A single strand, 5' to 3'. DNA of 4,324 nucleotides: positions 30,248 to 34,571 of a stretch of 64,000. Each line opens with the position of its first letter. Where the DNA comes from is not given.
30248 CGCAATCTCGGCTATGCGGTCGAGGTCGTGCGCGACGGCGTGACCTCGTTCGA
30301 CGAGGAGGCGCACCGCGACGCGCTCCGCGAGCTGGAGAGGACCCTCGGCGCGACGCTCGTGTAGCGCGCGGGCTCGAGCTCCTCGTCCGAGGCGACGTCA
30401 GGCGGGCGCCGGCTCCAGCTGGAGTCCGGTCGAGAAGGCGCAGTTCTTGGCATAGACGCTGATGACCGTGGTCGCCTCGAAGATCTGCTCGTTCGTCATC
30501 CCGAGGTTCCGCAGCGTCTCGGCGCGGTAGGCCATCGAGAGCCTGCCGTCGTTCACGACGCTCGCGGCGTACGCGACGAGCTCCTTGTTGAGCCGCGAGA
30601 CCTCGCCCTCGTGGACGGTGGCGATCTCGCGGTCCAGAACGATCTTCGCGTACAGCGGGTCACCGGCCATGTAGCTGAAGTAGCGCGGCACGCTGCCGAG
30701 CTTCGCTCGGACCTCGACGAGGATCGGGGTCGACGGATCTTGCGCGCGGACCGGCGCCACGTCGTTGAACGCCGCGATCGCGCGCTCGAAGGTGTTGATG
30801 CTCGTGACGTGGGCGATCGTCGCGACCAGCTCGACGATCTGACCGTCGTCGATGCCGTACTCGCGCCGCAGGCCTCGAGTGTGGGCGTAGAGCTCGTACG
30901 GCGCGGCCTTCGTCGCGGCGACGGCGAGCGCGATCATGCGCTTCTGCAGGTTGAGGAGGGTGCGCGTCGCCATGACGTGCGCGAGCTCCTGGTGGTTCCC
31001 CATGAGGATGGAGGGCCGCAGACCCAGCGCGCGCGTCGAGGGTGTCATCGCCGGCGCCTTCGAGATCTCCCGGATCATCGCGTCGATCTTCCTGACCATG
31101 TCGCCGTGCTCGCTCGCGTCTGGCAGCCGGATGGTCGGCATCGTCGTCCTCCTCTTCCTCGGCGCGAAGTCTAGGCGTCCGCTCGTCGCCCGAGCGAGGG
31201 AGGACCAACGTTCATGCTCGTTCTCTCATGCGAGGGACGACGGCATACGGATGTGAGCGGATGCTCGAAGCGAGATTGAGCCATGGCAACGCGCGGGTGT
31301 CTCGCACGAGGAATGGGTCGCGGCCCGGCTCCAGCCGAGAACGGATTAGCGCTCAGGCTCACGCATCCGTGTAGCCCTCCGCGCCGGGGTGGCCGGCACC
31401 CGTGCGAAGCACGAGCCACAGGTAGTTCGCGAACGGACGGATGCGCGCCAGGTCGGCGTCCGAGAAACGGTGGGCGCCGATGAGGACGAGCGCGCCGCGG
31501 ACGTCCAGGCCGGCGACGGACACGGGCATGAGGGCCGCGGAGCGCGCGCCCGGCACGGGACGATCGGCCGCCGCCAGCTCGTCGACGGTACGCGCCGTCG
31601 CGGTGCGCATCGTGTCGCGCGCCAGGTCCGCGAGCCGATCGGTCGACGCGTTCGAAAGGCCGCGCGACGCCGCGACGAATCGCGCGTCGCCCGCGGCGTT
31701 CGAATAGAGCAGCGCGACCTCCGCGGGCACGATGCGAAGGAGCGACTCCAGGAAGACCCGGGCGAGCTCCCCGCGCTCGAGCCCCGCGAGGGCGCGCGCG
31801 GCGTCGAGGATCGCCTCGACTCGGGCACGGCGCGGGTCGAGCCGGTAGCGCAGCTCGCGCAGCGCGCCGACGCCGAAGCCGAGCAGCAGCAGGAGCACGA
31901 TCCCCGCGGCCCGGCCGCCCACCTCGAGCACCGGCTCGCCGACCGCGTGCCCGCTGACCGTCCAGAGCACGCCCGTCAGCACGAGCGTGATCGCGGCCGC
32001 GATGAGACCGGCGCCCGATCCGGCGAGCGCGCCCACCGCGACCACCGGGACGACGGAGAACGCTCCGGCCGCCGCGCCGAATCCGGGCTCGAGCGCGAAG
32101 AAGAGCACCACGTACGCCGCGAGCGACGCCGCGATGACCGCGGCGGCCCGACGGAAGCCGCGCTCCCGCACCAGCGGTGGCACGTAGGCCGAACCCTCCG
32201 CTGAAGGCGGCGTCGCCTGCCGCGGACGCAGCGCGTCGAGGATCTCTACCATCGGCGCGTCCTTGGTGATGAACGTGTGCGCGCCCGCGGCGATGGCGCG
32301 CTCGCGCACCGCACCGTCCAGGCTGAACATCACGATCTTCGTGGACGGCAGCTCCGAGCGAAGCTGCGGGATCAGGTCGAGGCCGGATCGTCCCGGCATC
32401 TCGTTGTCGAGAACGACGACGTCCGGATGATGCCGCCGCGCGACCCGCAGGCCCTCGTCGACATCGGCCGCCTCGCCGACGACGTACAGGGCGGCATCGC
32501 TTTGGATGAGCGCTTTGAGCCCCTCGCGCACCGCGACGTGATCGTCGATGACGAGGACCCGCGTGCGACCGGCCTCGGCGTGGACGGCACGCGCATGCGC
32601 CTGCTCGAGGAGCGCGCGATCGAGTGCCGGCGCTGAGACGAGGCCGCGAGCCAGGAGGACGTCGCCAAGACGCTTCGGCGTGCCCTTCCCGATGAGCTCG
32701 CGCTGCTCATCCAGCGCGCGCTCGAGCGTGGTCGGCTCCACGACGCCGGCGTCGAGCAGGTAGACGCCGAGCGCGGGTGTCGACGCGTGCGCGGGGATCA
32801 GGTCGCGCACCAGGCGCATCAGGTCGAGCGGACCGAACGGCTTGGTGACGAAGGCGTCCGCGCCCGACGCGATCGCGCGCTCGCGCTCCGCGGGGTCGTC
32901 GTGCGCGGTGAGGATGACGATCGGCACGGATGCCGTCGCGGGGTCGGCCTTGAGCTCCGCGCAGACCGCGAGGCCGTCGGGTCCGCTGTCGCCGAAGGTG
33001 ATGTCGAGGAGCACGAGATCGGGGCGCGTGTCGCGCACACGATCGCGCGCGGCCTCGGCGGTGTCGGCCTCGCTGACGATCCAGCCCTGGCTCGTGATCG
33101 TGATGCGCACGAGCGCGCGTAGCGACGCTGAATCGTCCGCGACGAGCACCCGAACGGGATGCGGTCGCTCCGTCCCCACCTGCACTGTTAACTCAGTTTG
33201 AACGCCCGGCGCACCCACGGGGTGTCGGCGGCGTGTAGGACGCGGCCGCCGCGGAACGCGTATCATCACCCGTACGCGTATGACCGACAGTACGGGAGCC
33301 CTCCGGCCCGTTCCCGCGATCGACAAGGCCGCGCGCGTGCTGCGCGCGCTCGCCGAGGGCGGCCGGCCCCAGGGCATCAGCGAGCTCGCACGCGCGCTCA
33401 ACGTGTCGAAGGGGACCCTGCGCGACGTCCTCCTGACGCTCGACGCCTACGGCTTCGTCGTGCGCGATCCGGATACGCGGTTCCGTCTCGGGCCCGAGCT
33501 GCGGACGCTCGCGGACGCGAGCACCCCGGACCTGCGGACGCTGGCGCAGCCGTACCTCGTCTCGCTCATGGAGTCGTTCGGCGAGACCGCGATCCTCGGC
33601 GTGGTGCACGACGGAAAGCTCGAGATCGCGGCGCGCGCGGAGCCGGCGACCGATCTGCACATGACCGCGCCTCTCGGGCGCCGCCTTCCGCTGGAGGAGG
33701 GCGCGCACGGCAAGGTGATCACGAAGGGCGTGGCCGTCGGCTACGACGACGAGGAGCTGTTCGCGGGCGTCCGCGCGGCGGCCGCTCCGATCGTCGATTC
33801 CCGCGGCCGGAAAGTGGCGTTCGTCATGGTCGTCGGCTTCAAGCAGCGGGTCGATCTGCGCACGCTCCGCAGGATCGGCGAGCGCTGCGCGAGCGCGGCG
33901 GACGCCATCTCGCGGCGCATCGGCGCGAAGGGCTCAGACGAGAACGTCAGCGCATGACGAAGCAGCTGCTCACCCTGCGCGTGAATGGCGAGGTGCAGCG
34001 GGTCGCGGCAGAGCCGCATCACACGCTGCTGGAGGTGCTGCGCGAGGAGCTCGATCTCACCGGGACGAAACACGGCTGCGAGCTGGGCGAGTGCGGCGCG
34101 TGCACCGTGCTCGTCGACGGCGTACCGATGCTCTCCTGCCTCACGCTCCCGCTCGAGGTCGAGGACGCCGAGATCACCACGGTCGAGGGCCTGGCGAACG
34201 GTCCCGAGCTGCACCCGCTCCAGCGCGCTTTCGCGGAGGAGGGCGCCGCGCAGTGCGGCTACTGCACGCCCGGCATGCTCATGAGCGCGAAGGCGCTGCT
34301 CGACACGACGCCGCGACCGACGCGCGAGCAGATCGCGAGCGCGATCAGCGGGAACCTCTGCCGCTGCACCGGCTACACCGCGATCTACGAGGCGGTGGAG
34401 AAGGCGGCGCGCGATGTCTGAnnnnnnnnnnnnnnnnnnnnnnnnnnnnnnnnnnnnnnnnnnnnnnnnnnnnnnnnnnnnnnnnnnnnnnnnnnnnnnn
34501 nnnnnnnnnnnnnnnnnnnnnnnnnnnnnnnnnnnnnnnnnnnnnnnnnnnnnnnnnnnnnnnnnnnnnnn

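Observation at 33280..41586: Molybdenum-hydroxylase trio chained to IclR, MocA, a Tat-signal 4x[4Fe-4S] protein, a cytochrome b, a mini membrane protein and a TolB-like propeller: candidate undescribed membrane-linked module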

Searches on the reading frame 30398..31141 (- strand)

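Call 41: search_protein_families(library=pfam, proteins=[window:30398-31141:-], max_evalue=0.001)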
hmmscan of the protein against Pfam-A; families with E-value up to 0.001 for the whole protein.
window:30398-31141:- (247 aa): 1 family
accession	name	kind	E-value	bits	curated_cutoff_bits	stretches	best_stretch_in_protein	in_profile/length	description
PF02627.25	CMD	-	3.3e-13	49.9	23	2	174-240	13-79/84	Carboxymuconolactone decarboxylase family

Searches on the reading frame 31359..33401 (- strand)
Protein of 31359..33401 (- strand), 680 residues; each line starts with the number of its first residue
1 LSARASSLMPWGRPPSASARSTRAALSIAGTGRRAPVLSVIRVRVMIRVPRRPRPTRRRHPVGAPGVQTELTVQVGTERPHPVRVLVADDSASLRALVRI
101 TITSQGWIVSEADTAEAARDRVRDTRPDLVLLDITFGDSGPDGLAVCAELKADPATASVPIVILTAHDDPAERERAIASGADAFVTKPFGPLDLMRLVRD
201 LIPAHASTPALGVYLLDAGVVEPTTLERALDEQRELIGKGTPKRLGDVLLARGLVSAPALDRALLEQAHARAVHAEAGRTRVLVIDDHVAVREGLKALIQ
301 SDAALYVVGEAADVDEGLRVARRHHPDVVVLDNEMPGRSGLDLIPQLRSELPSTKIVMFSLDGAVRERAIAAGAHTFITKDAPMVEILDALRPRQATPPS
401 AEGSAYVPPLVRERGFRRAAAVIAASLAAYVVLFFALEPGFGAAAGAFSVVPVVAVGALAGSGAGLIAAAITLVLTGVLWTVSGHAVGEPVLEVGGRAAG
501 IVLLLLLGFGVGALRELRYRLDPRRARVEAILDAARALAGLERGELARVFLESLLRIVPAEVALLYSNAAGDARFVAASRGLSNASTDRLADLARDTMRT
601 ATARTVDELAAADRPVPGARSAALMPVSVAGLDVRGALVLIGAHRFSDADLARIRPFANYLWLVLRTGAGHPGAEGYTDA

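Call 41: search_protein_families(library=pfam, proteins=[window:31359-33401:-], max_evalue=0.001)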
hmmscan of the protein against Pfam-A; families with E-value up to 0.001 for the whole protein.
window:31359-33401:- (680 aa): 1 family
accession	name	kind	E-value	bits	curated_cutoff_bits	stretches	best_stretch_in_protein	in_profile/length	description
PF00072.30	Response_reg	-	3.1e-48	163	30.2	2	282-391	1-110/111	Response regulator receiver domain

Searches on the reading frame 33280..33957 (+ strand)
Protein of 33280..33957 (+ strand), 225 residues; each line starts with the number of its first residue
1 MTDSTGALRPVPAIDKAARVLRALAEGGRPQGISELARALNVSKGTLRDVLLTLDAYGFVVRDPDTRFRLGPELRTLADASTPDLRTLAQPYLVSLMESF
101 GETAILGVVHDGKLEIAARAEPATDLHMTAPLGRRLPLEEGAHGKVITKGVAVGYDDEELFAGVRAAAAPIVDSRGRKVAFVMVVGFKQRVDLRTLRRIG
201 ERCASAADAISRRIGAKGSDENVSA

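Call 4: search_protein_families(library=pfam, proteins=[window:33280-33957:+], max_evalue=0.01)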
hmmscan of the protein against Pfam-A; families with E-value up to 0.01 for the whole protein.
window:33280-33957:+ (225 aa): 9 families
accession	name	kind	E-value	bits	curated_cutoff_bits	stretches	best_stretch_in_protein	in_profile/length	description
PF01614.24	IclR_C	-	3.2e-17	63.1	24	2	82-147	6-71/174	Bacterial transcriptional regulator IclR C-terminal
PF09339.16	HTH_IclR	-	3.2e-12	46.4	22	1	13-64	1-52/52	IclR helix-turn-helix domain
PF25213.1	HVO_A0261_N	-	0.00035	20.8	35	1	14-72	10-65/86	HVO_A0261 N-terminal domain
PF01022.26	HTH_5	-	0.00053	20.2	22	1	19-54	6-39/47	Bacterial regulatory protein, arsR family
PF00392.27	GntR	-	0.0019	18.3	27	1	34-64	28-58/64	Bacterial regulatory proteins, gntR family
PF12802.13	MarR_2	-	0.0022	18.6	27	1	17-64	7-56/61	MarR family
PF01047.28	MarR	-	0.0024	18.2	24.6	1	19-66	7-53/59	MarR family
PF17782.7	DprA_WH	-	0.0025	18.3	22.9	1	13-65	10-60/61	DprA winged helix domain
PF12840.13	HTH_20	-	0.0038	17.6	27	0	18-48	7-36/51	Helix-turn-helix domain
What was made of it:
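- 33280..33957 (+): IclR-family regulator (unit A). Its stop overlaps the start of the small subunit (ATGA). HTH_IclR plus IclR_C (call 4).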

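Call 5: search_protein_families(library=ncbifam, proteins=[window:33280-33957:+], max_evalue=0.01)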
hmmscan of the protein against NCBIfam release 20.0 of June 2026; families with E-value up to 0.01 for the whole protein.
window:33280-33957:+ (225 aa): 9 families
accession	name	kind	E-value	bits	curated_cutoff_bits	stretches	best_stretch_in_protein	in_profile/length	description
NF045644.1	TransRegBhcR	equivalog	7e-24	84.5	350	2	10-147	21-160/267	HTH-type transcriptional regulator BhcR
TIGR02431.1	pcaR_pcaU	subfamily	8.3e-20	71.1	284.75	2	13-147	7-142/248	beta-ketoadipate pathway transcriptional regulators, PcaR/PcaU/PobR family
NF011671.1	PRK15090.1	equivalog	4.2e-16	58.9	275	1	10-148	9-149/256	DNA-binding transcriptional regulator KdgR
NF007548.0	PRK10163.1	equivalog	1.4e-08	34.2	406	1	12-147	22-160/271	HTH-type transcriptional repressor AllR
NF008601.2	PRK11569.1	equivalog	2e-08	33.8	380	1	14-147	29-167/276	glyoxylate bypass operon transcriptional repressor IclR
NF007341.0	PRK09834.1-3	equivalog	3.5e-05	23.1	269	1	15-145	11-146/274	DNA-binding transcriptional regulator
NF040939.2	trans_reg_lrs14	equivalog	0.00018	21.5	90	1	17-67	23-73/103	Lrs14 family HTH-type transcriptional regulator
NF007339.0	PRK09834.1-1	equivalog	0.00019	20.8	299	1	11-138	20-150/271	DNA-binding transcriptional regulator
NF053606.1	Sta1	subfamily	0.0088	16.1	80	0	16-66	21-70/100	Sta1 family transcriptional regulator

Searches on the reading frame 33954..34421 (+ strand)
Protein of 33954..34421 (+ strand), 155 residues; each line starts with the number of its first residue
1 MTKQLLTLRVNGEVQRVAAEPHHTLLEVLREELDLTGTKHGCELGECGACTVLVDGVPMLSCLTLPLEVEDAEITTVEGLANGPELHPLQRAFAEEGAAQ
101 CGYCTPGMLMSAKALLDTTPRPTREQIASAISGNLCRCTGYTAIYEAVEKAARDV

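Call 4: search_protein_families(library=pfam, proteins=[window:33954-34421:+], max_evalue=0.01)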
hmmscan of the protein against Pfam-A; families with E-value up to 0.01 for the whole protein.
window:33954-34421:+ (155 aa): 3 families
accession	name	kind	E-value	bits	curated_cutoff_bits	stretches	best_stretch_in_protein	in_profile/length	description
PF01799.25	Fer2_2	-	3.1e-33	114.1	30.3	1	76-149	1-75/75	[2Fe-2S] binding domain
PF00111.32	Fer2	-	3.3e-09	37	21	1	9-66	2-56/77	2Fe-2S iron-sulfur cluster binding domain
PF13085.11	Fer2_3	-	2e-06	28.2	27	1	25-82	31-91/107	2Fe-2S iron-sulfur cluster binding domain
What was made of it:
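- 33954..34421 (+): Small 2x[2Fe-2S] subunit of the cytoplasmic HCR-like trio. No signal peptide. Fer2 and Fer2_2 (call 4).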

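Call 5: search_protein_families(library=ncbifam, proteins=[window:33954-34421:+], max_evalue=0.01)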
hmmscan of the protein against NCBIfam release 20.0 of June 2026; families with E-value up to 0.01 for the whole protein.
window:33954-34421:+ (155 aa): 18 families
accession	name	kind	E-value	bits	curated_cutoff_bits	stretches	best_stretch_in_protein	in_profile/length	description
TIGR03198.1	pucE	equivalog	2e-54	183.1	254.3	1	4-153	2-150/151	xanthine dehydrogenase subunit E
NF041020.1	glyceraldDH_gamma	equivalog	1.2e-53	181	290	1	6-153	13-160/164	glyceraldehyde dehydrogenase subunit gamma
NF043084.2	XdhC_XDHase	equivalog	1.6e-53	180.2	217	1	6-152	3-150/151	xanthine dehydrogenase subunit XdhC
TIGR03193.1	4hydroxCoAred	equivalog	3.1e-53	179.7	257.8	1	5-152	1-148/148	4-hydroxybenzoyl-CoA reductase subunit gamma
NF045668.1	pterin_aldehy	equivalog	5.8e-51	173.6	1100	1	7-153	4-153/905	molybdopterin-dependent aldehyde oxidoreductase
TIGR03311.1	Se_dep_XDH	equivalog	1.2e-45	155.9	830.45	1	9-153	4-145/848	selenium-dependent xanthine dehydrogenase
NF008514.0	PRK11433.1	equivalog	2.7e-44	151.3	322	1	5-153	52-215/218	aldehyde dehydrogenase iron-sulfur subunit PaoA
NF007387.0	PRK09908.1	equivalog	6.6e-44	149.1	212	1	8-153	11-157/159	xanthine dehydrogenase iron sulfur-binding subunit XdhC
TIGR02963.1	xanthine_xdhA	equivalog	2.3e-43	148.5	467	1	13-152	8-158/468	xanthine dehydrogenase small subunit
TIGR02969.1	mam_aldehyde_ox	subfamily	8.8e-33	112.9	1912.3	1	9-150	6-159/1330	aldehyde oxidase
TIGR03313.1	Se_sel_red_Mo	hypoth_equivalog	6.6e-15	53.9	1101.9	1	10-152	3-145/951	molybdopterin-dependent oxidoreductase Mo/Fe-S-binding subunit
NF009226.0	PRK12576.1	equivalog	1.2e-06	28.1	344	1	26-82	43-102/317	succinate dehydrogenase/fumarate reductase iron-sulfur subunit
NF010071.0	PRK13552.1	equivalog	1e-05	24.9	264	1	26-76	40-91/241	fumarate reductase iron-sulfur subunit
NF009052.0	PRK12386.1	equivalog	3.1e-05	23.1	256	1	38-87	49-98/255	succinate dehydrogenase/fumarate reductase iron-sulfur subunit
NF004898.0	PRK06259.1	equivalog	8.3e-05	21.4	385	1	37-72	47-79/488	fumarate reductase (CoM/CoB) subunit TfrB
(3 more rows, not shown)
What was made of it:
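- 33954..34421 (+): HCR gamma TIGR03193 scores 179.7 bits (call 5).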
